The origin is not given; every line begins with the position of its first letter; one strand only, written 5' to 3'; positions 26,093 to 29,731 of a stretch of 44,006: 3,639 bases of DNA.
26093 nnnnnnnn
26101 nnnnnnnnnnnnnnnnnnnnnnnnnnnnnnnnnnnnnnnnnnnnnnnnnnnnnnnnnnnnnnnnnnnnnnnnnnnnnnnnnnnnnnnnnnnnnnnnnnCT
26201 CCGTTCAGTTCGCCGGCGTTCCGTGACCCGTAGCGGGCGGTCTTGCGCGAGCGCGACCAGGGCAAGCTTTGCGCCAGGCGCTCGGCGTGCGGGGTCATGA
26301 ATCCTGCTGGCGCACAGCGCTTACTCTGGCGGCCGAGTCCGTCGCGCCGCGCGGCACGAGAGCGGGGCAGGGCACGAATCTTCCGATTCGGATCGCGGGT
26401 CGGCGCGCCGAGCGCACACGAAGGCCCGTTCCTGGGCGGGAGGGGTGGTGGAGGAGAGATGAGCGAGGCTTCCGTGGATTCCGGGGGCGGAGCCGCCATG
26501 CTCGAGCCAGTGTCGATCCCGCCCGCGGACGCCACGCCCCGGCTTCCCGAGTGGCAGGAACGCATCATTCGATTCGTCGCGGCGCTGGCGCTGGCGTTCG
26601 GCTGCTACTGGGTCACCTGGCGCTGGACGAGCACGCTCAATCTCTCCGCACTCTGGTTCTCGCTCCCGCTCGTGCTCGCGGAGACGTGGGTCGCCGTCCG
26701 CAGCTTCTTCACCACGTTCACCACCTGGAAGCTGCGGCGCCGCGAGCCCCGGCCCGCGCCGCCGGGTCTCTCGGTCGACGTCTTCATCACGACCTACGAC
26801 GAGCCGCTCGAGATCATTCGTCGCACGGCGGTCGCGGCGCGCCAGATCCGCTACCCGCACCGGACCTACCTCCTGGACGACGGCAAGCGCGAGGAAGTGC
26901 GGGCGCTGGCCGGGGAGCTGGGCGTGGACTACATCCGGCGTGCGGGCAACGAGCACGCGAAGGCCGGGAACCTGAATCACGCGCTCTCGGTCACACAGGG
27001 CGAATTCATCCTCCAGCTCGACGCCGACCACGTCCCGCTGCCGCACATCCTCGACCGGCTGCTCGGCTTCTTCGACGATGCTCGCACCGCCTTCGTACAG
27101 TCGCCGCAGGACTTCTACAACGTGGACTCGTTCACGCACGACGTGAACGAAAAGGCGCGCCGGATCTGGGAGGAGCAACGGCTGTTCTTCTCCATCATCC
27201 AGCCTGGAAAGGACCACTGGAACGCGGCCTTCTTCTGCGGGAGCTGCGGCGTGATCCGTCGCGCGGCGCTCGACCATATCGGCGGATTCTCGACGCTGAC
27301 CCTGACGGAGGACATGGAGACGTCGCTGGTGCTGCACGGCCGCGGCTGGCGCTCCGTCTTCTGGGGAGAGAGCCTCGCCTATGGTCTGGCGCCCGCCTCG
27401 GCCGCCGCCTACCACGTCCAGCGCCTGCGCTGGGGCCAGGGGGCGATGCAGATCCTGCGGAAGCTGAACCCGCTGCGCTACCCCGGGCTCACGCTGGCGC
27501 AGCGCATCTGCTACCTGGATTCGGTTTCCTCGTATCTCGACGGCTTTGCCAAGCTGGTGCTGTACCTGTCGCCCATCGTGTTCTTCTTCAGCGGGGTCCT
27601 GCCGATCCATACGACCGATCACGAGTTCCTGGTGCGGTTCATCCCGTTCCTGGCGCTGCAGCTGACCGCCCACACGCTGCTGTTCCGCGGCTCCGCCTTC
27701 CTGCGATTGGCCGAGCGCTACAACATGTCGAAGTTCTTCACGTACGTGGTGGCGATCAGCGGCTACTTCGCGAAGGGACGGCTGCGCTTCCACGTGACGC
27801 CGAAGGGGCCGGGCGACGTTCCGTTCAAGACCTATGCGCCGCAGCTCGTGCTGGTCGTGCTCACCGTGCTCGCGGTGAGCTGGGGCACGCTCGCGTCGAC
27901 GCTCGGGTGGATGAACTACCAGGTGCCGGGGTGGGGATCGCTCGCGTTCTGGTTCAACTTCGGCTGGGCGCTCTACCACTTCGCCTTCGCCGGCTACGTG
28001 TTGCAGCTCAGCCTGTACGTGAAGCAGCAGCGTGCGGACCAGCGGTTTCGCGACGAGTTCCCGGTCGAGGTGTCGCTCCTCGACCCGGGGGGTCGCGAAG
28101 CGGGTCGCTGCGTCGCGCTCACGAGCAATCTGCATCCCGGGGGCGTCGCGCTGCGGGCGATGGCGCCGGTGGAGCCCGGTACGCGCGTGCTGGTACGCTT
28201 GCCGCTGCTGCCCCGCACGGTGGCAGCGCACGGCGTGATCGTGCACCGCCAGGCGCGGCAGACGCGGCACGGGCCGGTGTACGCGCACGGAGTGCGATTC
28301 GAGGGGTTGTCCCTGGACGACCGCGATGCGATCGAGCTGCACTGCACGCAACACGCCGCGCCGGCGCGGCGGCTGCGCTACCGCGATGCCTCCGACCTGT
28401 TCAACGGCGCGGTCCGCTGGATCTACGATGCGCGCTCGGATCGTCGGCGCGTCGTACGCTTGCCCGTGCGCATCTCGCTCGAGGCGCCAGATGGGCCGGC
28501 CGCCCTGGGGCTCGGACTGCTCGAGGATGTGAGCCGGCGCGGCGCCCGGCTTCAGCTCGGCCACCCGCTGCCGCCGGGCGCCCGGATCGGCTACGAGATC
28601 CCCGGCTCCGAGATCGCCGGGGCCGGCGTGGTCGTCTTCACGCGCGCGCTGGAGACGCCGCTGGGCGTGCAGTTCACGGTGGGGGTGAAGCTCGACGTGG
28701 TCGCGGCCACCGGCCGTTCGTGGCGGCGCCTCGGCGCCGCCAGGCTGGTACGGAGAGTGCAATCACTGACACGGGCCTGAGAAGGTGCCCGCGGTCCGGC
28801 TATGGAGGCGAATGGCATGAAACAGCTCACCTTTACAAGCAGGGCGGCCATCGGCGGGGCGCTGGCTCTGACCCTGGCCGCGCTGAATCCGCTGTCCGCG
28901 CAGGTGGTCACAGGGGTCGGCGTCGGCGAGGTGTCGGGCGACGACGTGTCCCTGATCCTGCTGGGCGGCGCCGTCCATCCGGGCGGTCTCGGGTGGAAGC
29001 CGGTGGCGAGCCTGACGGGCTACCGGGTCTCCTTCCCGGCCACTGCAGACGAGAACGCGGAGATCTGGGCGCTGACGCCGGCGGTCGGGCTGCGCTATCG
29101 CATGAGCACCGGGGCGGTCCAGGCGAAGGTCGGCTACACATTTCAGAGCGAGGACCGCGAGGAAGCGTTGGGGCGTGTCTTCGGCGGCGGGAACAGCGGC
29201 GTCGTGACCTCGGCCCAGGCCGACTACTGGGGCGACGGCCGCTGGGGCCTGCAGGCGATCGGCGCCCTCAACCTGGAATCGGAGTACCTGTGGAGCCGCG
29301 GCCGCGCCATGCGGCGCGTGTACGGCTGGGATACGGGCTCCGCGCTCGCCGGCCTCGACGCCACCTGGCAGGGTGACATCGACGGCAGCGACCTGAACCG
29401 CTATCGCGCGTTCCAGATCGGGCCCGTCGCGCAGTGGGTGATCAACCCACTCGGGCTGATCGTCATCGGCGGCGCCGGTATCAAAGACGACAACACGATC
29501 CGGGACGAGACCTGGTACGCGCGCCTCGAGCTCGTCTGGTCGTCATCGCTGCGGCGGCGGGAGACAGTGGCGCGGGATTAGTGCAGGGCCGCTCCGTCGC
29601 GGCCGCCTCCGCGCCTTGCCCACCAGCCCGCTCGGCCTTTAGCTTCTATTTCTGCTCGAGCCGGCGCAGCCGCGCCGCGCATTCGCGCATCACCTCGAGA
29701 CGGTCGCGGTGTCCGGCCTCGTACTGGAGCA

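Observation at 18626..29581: Candidate self-contained c-di-GMP writer-modulator-reader-exporter locus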

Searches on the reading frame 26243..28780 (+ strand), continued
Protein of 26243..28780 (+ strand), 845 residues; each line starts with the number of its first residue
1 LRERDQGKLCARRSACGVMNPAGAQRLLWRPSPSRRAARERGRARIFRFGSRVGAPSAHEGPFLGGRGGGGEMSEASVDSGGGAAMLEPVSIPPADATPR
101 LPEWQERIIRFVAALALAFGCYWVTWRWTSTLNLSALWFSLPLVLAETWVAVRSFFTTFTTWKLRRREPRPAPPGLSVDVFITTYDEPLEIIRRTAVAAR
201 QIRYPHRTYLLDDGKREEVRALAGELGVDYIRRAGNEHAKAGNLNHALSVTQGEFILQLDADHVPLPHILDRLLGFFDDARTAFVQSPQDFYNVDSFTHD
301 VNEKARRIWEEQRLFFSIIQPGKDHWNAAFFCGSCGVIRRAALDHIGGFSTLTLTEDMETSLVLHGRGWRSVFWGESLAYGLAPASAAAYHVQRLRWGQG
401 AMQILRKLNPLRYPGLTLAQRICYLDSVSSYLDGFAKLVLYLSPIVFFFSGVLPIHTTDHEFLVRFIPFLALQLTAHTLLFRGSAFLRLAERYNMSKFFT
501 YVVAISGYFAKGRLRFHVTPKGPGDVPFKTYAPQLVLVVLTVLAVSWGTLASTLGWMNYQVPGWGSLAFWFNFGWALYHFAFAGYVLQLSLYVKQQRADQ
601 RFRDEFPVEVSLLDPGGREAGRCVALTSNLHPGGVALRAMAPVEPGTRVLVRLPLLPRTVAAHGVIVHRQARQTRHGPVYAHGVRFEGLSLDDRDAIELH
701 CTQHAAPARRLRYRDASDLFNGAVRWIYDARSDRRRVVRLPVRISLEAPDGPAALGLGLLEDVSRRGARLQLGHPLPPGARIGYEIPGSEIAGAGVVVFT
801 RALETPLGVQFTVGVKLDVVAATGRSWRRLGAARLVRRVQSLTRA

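Call 111: find_encoding_contigs(protein=P0010, flank=8000, max_places=2)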
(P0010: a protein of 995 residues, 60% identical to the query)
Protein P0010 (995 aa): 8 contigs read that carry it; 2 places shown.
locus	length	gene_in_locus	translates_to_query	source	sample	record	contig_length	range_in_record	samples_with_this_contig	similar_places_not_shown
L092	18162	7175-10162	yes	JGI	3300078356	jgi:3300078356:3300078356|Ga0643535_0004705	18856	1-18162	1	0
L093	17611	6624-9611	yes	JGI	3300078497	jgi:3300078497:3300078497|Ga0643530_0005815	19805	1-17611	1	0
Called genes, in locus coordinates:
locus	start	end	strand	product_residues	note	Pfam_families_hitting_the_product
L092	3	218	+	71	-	?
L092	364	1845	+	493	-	PF00171:Aldedh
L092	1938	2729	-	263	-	PF00459:Inositol_P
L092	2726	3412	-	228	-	PF10263:SprT-like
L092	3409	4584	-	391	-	PF04055:Radical_SAM, PF19288:CofH_C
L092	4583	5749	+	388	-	PF01341:Glyco_hydro_6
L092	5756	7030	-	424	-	PF11329:DUF3131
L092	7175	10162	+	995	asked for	PF13641:Glyco_tranf_2_3, PF00535:Glycos_transf_2, PF13506:Glyco_transf_21 (faint), PF13632:Glyco_trans_2_3, PF03552:Cellulose_synt, PF07238:PilZ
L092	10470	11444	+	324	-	PF00392:GntR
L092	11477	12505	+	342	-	PF00890:FAD_binding_2 (faint), PF07992:Pyr_redox_2, PF13738:Pyr_redox_3, PF00070:Pyr_redox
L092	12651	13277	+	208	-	PF07813:LTXXQ (faint)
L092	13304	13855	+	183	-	PF04542:Sigma70_r2, PF08281:Sigma70_r4_2, PF04545:Sigma70_r4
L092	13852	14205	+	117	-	-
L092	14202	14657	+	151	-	PF07813:LTXXQ (faint)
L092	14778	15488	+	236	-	PF01464:SLT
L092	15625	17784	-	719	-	PF00912:Transgly, PF00905:Transpeptidase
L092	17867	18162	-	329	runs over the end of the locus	?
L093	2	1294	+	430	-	?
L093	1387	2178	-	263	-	PF00459:Inositol_P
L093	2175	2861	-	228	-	PF10263:SprT-like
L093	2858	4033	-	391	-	PF04055:Radical_SAM, PF19288:CofH_C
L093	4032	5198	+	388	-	PF01341:Glyco_hydro_6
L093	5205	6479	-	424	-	PF11329:DUF3131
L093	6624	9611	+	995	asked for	PF13641:Glyco_tranf_2_3, PF00535:Glycos_transf_2, PF13506:Glyco_transf_21 (faint), PF13632:Glyco_trans_2_3, PF03552:Cellulose_synt, PF07238:PilZ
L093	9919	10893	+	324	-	PF00392:GntR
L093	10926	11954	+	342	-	PF00890:FAD_binding_2 (faint), PF07992:Pyr_redox_2, PF13738:Pyr_redox_3, PF00070:Pyr_redox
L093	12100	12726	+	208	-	PF07813:LTXXQ (faint)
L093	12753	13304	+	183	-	PF04542:Sigma70_r2, PF08281:Sigma70_r4_2, PF04545:Sigma70_r4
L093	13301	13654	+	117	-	-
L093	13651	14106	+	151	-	PF07813:LTXXQ (faint)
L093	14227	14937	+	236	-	PF01464:SLT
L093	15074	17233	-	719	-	PF00912:Transgly, PF00905:Transpeptidase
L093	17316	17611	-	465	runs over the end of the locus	PF04389:Peptidase_M28, PF01546:Peptidase_M20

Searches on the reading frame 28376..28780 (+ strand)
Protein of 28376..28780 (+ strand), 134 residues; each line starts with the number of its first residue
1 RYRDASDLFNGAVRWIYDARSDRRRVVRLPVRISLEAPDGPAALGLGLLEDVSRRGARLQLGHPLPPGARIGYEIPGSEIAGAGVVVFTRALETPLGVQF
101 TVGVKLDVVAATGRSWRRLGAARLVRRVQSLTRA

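Call 80: search_protein_families(library=pfam, proteins=[window:28376-28780:+], max_evalue=0.01)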
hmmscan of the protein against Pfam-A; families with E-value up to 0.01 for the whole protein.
window:28376-28780:+ (134 aa): 1 family
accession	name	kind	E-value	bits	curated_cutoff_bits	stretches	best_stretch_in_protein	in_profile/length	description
PF07238.19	PilZ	-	2.7e-07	31.3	22.5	1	22-101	1-86/102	PilZ domain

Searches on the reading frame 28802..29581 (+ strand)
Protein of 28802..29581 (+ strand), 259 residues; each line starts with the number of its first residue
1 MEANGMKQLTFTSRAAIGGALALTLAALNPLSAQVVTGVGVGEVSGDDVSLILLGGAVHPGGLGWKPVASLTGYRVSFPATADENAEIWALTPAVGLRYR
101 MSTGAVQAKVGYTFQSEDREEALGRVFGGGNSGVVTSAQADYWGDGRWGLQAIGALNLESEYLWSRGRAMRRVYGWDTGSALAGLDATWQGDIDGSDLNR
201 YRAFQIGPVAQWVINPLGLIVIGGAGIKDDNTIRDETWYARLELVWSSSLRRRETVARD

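Call 3: search_protein_families(library=pfam, proteins=[window:28802-29581:+], max_evalue=0.01)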
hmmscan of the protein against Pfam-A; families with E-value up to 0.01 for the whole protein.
window:28802-29581:+ (259 aa): 1 family
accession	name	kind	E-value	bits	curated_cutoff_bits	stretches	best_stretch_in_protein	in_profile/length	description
PF13557.12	Phenol_MetA_deg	-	0.0029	18.1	22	0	132-230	117-228/242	Putative MetA-pathway of phenol degradation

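Call 8: search_protein_families(library=pfam, proteins=[window:28802-29581:+], max_evalue=1)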
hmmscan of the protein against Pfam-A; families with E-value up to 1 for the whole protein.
window:28802-29581:+ (259 aa): 1 family
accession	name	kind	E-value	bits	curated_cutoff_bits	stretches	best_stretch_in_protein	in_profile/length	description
PF13557.12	Phenol_MetA_deg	-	0.0029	18.1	22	1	132-230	117-228/242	Putative MetA-pathway of phenol degradation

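Call 9: search_protein_families(library=ncbifam, proteins=[window:28802-29581:+], max_evalue=0.01)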
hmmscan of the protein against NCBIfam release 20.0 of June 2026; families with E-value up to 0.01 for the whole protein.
window:28802-29581:+ (259 aa): 0 families

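Call 61: search_protein_families(library=pfam, alignment_id=A5, max_evalue=0.1)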
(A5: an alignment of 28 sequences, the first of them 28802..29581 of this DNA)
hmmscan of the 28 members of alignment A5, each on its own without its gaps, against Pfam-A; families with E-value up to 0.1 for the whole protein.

A. member 1, window:28802-29581:+ (259 aa): 1 family
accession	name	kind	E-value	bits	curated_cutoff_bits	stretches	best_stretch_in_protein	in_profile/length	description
PF13557.12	Phenol_MetA_deg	-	0.0029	18.1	22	0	132-230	117-228/242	Putative MetA-pathway of phenol degradation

B. families by the number of members that match (of 28 scanned): 8 families
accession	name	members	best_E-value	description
PF17036.11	CBP_BcsS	6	5.5e-08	Cellulose biosynthesis protein BcsS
PF10677.15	DUF2490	4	0.0032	Protein of unknown function (DUF2490)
PF20841.2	NtrZ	2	0.037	NtrZ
PF13557.12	Phenol_MetA_deg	1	0.0029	Putative MetA-pathway of phenol degradation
PF12365.13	DUF3649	1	0.045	Protein of unknown function (DUF3649)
PF14859.11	Colicin_M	1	0.067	Colicin M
PF22740.1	PapZ_C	1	0.069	RapZ C-terminal domain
PF01694.28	Rhomboid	1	0.071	Rhomboid domain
